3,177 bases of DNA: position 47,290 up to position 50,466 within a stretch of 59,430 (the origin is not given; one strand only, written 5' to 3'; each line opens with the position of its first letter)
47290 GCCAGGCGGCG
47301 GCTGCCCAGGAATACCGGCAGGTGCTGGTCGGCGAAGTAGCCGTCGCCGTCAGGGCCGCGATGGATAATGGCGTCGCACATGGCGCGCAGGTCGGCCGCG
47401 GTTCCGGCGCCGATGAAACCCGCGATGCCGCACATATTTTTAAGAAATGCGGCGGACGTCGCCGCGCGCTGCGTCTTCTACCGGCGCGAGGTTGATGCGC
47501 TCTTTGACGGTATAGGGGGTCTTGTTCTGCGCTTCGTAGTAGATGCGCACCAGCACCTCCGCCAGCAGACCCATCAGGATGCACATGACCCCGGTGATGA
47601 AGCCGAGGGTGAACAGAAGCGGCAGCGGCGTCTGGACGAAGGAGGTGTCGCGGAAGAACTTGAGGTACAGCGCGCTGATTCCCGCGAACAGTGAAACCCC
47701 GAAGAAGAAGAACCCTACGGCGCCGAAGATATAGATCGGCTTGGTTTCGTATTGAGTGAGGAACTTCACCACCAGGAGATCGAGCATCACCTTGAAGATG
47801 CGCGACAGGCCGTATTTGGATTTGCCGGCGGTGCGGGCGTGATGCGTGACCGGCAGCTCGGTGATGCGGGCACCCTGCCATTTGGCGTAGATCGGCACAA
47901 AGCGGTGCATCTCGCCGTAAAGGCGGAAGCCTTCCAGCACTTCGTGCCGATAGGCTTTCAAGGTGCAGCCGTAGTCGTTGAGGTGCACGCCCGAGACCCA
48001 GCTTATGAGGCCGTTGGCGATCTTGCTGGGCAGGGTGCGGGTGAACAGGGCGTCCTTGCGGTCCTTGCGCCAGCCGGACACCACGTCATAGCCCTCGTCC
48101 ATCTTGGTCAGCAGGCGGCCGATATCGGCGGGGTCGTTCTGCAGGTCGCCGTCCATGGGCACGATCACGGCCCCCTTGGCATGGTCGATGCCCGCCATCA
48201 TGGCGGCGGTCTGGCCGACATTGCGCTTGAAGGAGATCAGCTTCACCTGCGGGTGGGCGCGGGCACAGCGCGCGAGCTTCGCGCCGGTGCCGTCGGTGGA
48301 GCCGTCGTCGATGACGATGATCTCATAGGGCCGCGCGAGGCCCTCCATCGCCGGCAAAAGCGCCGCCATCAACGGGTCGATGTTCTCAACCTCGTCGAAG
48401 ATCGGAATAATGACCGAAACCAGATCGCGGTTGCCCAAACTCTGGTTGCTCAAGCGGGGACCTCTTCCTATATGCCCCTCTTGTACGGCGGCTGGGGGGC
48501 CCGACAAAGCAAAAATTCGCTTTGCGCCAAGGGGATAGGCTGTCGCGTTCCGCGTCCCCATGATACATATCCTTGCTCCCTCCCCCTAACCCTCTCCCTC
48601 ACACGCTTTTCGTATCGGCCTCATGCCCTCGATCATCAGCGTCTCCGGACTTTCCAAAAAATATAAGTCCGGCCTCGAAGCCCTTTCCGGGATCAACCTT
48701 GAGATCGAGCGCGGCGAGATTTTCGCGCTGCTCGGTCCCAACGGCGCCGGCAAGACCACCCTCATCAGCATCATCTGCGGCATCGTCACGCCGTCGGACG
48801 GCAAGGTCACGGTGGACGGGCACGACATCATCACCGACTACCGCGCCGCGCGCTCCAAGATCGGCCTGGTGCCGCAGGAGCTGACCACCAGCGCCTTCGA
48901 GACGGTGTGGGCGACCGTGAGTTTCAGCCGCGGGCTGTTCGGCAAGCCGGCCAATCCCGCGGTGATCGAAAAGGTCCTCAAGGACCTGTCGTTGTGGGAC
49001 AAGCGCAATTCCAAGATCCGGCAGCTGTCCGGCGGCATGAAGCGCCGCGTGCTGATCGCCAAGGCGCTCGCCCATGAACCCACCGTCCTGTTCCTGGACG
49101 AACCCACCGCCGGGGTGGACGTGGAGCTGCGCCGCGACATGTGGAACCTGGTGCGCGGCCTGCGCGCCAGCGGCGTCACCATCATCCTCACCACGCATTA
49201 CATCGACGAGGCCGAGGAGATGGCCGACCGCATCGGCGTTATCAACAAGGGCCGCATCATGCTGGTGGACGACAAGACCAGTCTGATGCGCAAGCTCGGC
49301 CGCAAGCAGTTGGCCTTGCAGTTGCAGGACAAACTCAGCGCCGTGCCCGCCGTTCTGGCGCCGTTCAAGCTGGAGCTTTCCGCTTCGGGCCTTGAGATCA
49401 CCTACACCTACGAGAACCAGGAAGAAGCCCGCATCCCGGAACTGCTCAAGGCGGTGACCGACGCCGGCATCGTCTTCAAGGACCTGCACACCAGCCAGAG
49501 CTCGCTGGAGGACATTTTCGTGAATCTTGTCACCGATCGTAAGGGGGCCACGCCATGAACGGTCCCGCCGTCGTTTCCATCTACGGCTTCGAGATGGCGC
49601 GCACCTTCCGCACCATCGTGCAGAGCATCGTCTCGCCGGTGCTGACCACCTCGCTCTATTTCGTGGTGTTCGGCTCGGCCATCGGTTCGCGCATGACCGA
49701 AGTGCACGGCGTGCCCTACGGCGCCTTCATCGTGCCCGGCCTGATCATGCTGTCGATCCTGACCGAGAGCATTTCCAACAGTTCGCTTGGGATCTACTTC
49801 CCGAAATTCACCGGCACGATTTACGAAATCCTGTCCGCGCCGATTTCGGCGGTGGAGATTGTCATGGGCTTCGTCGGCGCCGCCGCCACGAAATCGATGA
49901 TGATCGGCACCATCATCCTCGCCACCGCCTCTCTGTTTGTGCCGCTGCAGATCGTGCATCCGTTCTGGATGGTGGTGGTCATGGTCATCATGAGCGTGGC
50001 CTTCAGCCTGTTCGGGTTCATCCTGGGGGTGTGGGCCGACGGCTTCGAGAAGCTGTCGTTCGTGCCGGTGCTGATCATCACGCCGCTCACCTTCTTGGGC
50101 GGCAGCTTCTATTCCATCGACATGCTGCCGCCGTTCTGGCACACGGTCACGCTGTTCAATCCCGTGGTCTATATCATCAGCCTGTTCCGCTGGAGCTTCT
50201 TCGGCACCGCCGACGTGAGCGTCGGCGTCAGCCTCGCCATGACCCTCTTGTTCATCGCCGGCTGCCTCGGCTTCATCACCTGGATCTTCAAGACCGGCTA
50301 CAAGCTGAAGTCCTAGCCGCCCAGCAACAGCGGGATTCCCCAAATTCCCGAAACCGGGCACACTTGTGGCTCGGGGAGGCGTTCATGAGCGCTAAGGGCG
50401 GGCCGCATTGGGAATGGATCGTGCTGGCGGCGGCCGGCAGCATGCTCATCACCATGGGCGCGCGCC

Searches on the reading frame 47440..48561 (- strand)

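Call 80: search_protein_families(library=pfam, proteins=[window:47440-48561:-], max_evalue=0.00001)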
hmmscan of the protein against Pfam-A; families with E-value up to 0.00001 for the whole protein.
window:47440-48561:- (373 aa): 1 family
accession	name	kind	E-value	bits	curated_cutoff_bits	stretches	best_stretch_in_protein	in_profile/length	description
PF00535.33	Glycos_transf_2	-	5.5e-30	104.9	23.3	1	49-209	1-164/168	Glycosyl transferase family 2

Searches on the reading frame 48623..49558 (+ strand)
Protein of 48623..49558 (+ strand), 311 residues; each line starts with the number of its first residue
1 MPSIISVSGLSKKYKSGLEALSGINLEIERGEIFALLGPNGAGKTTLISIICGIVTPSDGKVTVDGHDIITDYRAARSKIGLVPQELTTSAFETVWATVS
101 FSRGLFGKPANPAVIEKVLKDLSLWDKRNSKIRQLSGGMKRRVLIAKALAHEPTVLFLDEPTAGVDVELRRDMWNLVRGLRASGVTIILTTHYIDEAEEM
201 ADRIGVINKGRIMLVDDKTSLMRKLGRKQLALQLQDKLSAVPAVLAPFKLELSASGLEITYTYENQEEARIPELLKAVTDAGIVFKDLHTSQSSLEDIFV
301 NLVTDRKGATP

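Call 80: search_protein_families(library=pfam, proteins=[window:48623-49558:+], max_evalue=0.00001)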
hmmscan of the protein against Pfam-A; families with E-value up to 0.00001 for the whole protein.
window:48623-49558:+ (311 aa): 2 families
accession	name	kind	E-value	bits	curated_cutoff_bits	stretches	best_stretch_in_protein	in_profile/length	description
PF00005.33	ABC_tran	-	1.6e-35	123.1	25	1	21-163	1-137/137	ABC transporter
PF13304.12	AAA_21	-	2.2e-11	44.8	27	0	131-192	234-298/304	AAA domain, putative AbiEii toxin, Type IV TA system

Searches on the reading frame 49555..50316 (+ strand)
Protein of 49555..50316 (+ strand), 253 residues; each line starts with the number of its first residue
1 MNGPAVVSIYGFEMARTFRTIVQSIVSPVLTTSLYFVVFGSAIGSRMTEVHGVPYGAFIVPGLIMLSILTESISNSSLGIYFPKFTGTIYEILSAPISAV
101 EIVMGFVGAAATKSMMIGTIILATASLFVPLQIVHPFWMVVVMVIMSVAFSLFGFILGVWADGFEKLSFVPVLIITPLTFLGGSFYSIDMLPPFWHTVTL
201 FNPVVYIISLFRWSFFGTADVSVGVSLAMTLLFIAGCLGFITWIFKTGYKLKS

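Call 80: search_protein_families(library=pfam, proteins=[window:49555-50316:+], max_evalue=0.00001)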
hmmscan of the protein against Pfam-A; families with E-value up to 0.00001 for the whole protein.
window:49555-50316:+ (253 aa): 1 family
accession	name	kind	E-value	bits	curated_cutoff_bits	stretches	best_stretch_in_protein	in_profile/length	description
PF01061.29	ABC2_membrane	-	1.7e-27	96.8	26.9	1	13-216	10-211/211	ABC-2 type transporter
